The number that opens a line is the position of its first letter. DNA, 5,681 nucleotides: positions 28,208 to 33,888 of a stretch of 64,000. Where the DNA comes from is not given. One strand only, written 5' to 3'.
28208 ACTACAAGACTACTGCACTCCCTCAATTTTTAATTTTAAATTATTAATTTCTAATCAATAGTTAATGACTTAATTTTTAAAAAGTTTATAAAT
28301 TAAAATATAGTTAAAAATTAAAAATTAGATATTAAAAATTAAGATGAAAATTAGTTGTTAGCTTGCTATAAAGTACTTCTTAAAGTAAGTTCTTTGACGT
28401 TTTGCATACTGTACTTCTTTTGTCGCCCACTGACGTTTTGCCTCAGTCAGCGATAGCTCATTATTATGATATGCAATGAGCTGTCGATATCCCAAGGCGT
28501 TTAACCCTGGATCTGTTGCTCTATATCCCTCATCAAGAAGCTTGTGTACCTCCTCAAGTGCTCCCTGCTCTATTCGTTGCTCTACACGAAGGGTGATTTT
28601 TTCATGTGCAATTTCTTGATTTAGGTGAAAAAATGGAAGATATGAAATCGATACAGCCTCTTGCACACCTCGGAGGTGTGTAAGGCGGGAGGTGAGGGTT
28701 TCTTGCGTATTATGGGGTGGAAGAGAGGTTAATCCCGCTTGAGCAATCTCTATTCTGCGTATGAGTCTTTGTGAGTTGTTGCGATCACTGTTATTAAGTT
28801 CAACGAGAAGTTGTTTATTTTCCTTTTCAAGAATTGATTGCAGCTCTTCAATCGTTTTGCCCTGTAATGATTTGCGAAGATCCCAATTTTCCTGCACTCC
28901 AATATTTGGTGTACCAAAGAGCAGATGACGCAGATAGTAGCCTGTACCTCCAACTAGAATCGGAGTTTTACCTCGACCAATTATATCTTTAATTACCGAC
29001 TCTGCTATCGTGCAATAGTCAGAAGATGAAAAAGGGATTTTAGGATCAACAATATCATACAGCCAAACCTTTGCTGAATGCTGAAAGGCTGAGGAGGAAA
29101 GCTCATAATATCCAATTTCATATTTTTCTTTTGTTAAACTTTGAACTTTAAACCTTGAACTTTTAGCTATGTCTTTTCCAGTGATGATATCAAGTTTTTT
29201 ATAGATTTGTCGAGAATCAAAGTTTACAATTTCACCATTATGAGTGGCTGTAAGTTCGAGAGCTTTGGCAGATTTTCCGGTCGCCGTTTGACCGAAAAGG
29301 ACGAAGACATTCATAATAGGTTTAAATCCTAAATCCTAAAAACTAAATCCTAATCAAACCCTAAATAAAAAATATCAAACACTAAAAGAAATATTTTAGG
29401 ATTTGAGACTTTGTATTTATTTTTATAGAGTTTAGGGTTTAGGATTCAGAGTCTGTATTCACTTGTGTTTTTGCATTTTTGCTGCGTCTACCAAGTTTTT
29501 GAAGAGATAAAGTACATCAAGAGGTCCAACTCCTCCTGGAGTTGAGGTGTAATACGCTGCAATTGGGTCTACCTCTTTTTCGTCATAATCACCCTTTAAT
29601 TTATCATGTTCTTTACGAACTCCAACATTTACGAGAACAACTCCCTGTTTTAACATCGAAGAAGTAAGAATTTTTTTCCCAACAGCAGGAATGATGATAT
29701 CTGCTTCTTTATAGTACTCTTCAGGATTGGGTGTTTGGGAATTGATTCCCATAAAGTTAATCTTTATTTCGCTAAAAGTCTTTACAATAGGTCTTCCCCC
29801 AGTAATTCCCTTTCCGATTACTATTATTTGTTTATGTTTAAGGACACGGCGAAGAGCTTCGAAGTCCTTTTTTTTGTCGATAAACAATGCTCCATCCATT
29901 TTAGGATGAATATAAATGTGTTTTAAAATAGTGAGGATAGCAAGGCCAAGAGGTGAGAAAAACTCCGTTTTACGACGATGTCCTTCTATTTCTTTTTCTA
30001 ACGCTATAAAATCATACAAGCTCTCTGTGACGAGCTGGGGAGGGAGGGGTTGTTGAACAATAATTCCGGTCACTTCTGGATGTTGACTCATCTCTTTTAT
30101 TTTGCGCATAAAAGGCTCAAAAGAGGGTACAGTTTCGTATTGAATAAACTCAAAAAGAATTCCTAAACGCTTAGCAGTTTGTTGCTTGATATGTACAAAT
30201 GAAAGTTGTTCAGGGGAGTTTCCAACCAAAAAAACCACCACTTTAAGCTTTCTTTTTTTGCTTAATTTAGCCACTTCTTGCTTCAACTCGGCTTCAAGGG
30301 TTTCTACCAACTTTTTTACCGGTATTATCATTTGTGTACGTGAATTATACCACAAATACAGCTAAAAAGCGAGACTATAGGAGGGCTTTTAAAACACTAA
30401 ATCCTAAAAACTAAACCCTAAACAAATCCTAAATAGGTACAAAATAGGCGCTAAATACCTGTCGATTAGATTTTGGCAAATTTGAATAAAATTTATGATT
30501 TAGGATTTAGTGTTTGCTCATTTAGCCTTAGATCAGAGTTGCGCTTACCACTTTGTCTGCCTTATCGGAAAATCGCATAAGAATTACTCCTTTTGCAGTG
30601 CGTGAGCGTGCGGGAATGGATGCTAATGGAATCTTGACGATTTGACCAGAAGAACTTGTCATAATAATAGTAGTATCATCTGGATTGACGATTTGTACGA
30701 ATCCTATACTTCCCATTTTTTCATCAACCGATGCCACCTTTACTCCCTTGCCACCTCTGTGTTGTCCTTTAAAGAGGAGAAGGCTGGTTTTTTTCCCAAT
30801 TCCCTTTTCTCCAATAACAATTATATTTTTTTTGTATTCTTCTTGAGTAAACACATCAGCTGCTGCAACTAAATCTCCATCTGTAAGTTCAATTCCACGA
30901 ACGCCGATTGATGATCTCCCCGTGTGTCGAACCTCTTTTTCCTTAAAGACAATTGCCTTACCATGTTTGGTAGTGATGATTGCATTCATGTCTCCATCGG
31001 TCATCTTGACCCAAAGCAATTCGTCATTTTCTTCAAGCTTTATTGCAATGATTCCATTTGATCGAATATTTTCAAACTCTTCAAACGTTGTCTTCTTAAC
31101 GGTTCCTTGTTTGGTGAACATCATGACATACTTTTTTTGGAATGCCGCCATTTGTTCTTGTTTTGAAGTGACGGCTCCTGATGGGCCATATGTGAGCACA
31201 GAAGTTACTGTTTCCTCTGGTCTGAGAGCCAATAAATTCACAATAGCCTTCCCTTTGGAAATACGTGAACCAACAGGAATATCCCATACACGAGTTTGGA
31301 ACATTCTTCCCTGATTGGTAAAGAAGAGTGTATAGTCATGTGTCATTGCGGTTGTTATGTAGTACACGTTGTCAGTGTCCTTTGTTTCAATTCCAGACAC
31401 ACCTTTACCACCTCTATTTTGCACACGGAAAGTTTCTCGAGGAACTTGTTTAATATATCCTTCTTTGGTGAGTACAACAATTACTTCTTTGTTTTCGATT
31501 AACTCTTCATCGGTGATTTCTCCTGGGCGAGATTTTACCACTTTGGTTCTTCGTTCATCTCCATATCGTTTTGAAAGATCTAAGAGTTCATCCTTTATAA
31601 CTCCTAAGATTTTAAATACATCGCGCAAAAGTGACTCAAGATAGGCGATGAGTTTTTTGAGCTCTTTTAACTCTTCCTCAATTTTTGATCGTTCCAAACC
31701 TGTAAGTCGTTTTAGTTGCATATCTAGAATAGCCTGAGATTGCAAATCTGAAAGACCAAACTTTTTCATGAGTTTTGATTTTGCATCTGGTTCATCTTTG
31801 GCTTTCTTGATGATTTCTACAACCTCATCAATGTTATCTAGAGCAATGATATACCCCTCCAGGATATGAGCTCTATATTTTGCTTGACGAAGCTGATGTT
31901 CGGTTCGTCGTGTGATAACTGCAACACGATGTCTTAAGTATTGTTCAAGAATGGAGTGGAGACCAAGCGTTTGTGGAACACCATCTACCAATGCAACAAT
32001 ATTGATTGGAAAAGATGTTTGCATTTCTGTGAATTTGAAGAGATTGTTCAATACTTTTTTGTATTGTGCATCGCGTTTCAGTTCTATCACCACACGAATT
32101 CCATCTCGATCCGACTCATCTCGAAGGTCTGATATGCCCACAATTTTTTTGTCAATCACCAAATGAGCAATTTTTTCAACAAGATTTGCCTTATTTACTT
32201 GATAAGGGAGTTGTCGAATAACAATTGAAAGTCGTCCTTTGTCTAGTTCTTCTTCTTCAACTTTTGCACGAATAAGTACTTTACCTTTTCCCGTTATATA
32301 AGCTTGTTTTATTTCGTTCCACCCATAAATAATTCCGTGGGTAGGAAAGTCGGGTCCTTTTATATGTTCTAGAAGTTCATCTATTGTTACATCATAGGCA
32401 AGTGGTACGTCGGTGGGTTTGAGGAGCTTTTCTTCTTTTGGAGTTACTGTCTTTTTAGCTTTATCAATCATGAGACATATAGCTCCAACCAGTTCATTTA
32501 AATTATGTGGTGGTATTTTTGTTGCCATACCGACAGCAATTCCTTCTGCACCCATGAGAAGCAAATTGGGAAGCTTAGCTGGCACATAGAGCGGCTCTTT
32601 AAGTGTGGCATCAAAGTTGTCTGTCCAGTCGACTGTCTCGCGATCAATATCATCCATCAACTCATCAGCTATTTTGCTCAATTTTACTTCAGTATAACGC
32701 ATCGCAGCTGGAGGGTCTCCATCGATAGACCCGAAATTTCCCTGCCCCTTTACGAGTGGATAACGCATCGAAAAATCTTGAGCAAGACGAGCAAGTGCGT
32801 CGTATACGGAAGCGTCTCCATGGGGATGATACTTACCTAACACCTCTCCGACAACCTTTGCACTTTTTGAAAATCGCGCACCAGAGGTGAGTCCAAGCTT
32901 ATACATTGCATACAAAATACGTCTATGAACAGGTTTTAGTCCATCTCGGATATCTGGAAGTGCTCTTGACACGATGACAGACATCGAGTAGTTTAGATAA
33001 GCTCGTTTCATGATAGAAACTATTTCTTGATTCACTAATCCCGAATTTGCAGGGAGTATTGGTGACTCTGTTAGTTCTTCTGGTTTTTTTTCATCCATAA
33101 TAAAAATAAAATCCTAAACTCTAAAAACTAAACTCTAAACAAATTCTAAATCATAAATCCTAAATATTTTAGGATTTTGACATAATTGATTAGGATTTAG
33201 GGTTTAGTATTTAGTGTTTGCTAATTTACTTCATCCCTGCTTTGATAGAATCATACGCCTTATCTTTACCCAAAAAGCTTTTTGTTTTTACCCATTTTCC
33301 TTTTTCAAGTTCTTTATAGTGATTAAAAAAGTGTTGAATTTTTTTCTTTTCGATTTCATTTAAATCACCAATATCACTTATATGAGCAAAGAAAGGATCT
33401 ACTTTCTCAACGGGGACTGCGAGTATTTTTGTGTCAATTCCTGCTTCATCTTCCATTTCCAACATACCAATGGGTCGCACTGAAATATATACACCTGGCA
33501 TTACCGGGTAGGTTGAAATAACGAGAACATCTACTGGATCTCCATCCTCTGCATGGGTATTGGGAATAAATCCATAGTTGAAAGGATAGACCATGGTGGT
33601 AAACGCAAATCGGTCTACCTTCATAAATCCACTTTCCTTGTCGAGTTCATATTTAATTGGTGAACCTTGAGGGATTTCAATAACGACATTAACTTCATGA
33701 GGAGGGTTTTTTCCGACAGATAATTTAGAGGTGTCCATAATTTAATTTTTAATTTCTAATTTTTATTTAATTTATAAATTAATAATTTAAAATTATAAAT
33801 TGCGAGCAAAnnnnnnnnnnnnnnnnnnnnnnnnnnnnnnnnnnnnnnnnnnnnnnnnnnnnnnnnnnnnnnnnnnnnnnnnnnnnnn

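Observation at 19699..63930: Hairpin elements built from degenerate tandem heptanucleotides fill almost every intergenic spacer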

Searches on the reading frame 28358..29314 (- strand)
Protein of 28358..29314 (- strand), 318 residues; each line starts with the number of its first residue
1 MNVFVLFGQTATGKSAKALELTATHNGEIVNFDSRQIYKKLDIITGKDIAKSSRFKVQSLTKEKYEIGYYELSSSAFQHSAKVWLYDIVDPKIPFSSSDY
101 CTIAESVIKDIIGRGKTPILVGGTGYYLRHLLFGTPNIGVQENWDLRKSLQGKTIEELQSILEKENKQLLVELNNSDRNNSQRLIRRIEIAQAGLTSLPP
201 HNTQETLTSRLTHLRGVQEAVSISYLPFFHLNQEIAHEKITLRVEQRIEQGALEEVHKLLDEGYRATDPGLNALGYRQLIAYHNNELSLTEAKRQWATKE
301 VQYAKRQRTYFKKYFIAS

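Call 12: search_protein_families(library=pfam, proteins=[window:28358-29314:-])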
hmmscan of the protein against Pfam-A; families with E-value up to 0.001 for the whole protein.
window:28358-29314:- (318 aa): 2 families
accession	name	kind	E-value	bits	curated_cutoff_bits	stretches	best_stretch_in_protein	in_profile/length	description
PF01715.23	IPPT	-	1.1e-47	163.2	23.6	1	78-313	18-242/243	IPP transferase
PF01745.22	IPT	-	5.9e-05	23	20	1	1-49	1-49/233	Isopentenyl transferase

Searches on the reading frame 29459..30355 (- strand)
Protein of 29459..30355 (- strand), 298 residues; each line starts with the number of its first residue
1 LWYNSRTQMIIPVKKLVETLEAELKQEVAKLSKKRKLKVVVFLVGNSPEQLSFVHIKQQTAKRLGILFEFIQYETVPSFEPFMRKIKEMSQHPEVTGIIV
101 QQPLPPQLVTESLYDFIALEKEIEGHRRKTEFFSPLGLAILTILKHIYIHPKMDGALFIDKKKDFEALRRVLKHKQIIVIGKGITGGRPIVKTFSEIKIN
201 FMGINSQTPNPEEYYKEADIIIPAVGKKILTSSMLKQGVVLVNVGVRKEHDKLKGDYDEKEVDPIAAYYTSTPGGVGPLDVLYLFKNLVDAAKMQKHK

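Call 12: search_protein_families(library=pfam, proteins=[window:29459-30355:-])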
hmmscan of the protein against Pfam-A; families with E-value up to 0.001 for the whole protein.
window:29459-30355:- (298 aa): 2 families
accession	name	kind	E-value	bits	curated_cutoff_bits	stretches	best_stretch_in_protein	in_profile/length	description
PF02882.25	THF_DHG_CYH_C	-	7.6e-26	90.8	27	1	172-295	34-159/160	Tetrahydrofolate dehydrogenase/cyclohydrolase, NAD(P)-binding domain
PF00763.28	THF_DHG_CYH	-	8.5e-21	74.8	32.8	1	13-124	3-115/115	Tetrahydrofolate dehydrogenase/cyclohydrolase, catalytic domain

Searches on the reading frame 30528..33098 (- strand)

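Call 13: search_protein_families(library=pfam, proteins=[window:30528-33098:-])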
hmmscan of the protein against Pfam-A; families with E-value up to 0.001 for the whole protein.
window:30528-33098:- (856 aa): 2 families
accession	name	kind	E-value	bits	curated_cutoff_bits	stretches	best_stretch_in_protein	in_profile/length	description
PF00521.26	DNA_topoisoIV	-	2.1e-157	524.8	31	1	45-505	1-431/432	DNA gyrase/topoisomerase IV, subunit A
PF03989.18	DNA_gyraseA_C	-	1.1e-58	194.9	27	6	657-699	2-46/48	DNA gyrase C-terminal domain, beta-propeller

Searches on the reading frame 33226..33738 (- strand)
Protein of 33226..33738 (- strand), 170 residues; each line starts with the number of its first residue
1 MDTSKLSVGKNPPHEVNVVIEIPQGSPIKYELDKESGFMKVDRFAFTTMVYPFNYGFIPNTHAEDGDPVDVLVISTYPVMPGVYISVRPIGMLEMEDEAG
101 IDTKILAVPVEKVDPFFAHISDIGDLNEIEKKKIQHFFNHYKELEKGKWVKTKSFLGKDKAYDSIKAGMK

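Call 9: find_encoding_contigs(protein=window:33226-33738:-, flank=3000, max_places=6)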
Protein window:33226-33738:- (170 aa): no gene with exactly this product is on record in the collection.
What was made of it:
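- Tried and rejected: An exact-protein lookup of ppa found nothing on record (call 9).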

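Call 13: search_protein_families(library=pfam, proteins=[window:33226-33738:-])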
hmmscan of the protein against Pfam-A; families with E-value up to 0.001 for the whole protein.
window:33226-33738:- (170 aa): 1 family
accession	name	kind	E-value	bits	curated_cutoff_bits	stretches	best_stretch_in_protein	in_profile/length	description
PF00719.24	Pyrophosphatase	-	1.1e-57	194.5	23.5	1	18-169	1-149/153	Inorganic pyrophosphatase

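Call 16: find_related_loci(query=window:33226-33738:-, collection=genome_contigs, flank=10000)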
Query window:33226-33738:- (170 aa) in genome_contigs; peptide patterns used: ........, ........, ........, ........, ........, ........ (x = any residue, [..] = any of these).
600 stretches matched a pattern (row limit reached: there are more); 551 encode a relative of the query (tblastn E <= 1e-3); the best 80 are kept; 80 distinct loci.
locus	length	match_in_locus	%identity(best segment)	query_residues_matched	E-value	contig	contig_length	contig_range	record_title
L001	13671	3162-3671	94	1-170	5e-105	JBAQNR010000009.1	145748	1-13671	MAG: Microgenomates group bacterium isolate MFD12002_ilm_asm_bin47 k127_50544, whole genome shotgun sequence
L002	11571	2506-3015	92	1-170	7e-104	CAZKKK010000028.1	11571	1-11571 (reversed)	MAG TPA_asm: uncultured Gammaproteobacteria bacterium isolate binchicken_co186_141 genome assembly, contig: NODE_7316_le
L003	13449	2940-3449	93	1-170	7e-104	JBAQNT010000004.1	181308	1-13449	MAG: Microgenomates group bacterium isolate MFD12002_ilm_asm_bin4 k127_85119, whole genome shotgun sequence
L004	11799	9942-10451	92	1-170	2e-103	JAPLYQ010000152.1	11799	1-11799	MAG: Candidatus Roizmanbacteria bacterium isolate LacPavin_0920_WC57_MAG_37_8 LacPavin_0920_WC57_scaffold_237136, whole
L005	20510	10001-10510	86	1-170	4e-97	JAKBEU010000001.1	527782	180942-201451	MAG: bacterium isolate BP8.bin62 NODE_4_length_527782_cov_2.788794, whole genome shotgun sequence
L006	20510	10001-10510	81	1-170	5e-93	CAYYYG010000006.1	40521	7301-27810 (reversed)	MAG TPA_asm: uncultured Gammaproteobacteria bacterium isolate SRP192515_co2_325 genome assembly, contig: NODE_642_length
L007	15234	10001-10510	83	1-170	2e-92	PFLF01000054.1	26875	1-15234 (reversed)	MAG: Candidatus Roizmanbacteria bacterium CG_4_10_14_0_8_um_filter_39_9 CG_4_10_14_0.8_um_filter_scaffold_781_c, whole g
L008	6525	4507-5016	79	1-170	3e-91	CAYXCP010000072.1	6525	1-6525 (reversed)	MAG TPA_asm: uncultured Gammaproteobacteria bacterium isolate SRP278252_co1_241 genome assembly, contig: NODE_22747_leng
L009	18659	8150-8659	81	1-170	1e-91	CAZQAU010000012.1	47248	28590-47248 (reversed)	MAG TPA_asm: uncultured Gammaproteobacteria bacterium isolate SRP292972_co1_101 genome assembly, contig: NODE_452_length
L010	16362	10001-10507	82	1-169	2e-91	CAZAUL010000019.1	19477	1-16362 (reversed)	MAG TPA_asm: uncultured Gammaproteobacteria bacterium isolate SRP329715_co1_185 genome assembly, contig: NODE_4113_lengt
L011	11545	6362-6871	79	1-170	7e-91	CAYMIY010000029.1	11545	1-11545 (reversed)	MAG TPA_asm: uncultured Gammaproteobacteria bacterium isolate SRP342105_co1_157 genome assembly, contig: NODE_7661_lengt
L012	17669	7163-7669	79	1-169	3e-90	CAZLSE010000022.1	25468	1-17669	MAG TPA_asm: uncultured Gammaproteobacteria bacterium isolate binchicken_co37_70 genome assembly, contig: NODE_886_lengt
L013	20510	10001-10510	80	1-170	6e-90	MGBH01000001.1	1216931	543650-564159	MAG: Candidatus Roizmanbacteria bacterium RIFOXYA2_FULL_38_14 RIFOXYA2_FULL_OP11_Roizmanbacteria_38_14, whole genome sho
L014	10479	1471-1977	78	1-169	9e-87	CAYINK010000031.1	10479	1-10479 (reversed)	MAG TPA_asm: uncultured Gammaproteobacteria bacterium isolate ERP119705_co25_345 genome assembly, contig: NODE_5670_leng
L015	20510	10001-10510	75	1-170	2e-85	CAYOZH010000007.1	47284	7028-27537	MAG TPA_asm: uncultured Gammaproteobacteria bacterium isolate binchicken_co135_53 genome assembly, contig: NODE_1603_len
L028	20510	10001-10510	75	1-170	2e-82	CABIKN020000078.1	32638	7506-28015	Candidatus Roizmanbacteria bacterium isolate CandRoiz1 genome assembly, contig: CANDROIZ_Contig_8, whole genome shotgun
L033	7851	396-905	73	1-170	8e-81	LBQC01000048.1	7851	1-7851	MAG: Candidatus Roizmanbacteria bacterium GW2011_GWA2_35_19 UR68_C0048, whole genome shotgun sequence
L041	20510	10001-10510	70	1-170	1e-78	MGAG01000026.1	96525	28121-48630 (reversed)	MAG: Candidatus Roizmanbacteria bacterium RIFCSPLOWO2_01_FULL_37_12 rifcsplowo2_01_scaffold_448, whole genome shotgun se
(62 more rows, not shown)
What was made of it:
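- On Cyanobacterial STRR: The host is Candidatus Roizmanbacteria (call 16) and the units differ.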

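Call 65: search_protein_families(library=pfam, proteins=[L041:2004-2612:+, L041:2772-3227:+, L028:4121-4558:+, L033:5907-6200:+], max_evalue=0.01)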
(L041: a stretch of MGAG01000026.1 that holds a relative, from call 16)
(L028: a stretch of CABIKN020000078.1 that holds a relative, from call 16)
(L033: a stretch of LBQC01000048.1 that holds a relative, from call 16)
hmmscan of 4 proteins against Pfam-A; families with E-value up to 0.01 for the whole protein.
L041:2004-2612:+ (202 aa): 2 families
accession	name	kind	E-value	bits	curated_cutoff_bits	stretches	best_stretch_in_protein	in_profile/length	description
PF20803.2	PaaX_M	-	8.6e-21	74.3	24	1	118-196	2-80/83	PaaX protein central Cas2-like domain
PF09827.14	CRISPR_Cas2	-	0.00033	21.2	23.8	1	124-175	2-50/74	CRISPR associated protein Cas2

L041:2772-3227:+ (151 aa): 0 families

L028:4121-4558:+ (145 aa): 1 family
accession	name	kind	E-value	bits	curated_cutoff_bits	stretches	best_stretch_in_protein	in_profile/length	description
PF01371.25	Trp_repressor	-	2.4e-07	31.2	27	1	21-84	6-70/88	Trp repressor protein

L033:5907-6200:+ (97 aa): 2 families
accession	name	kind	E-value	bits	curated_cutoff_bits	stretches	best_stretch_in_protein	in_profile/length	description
PF01541.30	GIY-YIG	-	2.6e-17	63.3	22.6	1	6-79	2-77/78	GIY-YIG catalytic domain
PF10544.15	T5orf172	-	0.0019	19.1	20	1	7-79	2-72/101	T5orf172 domain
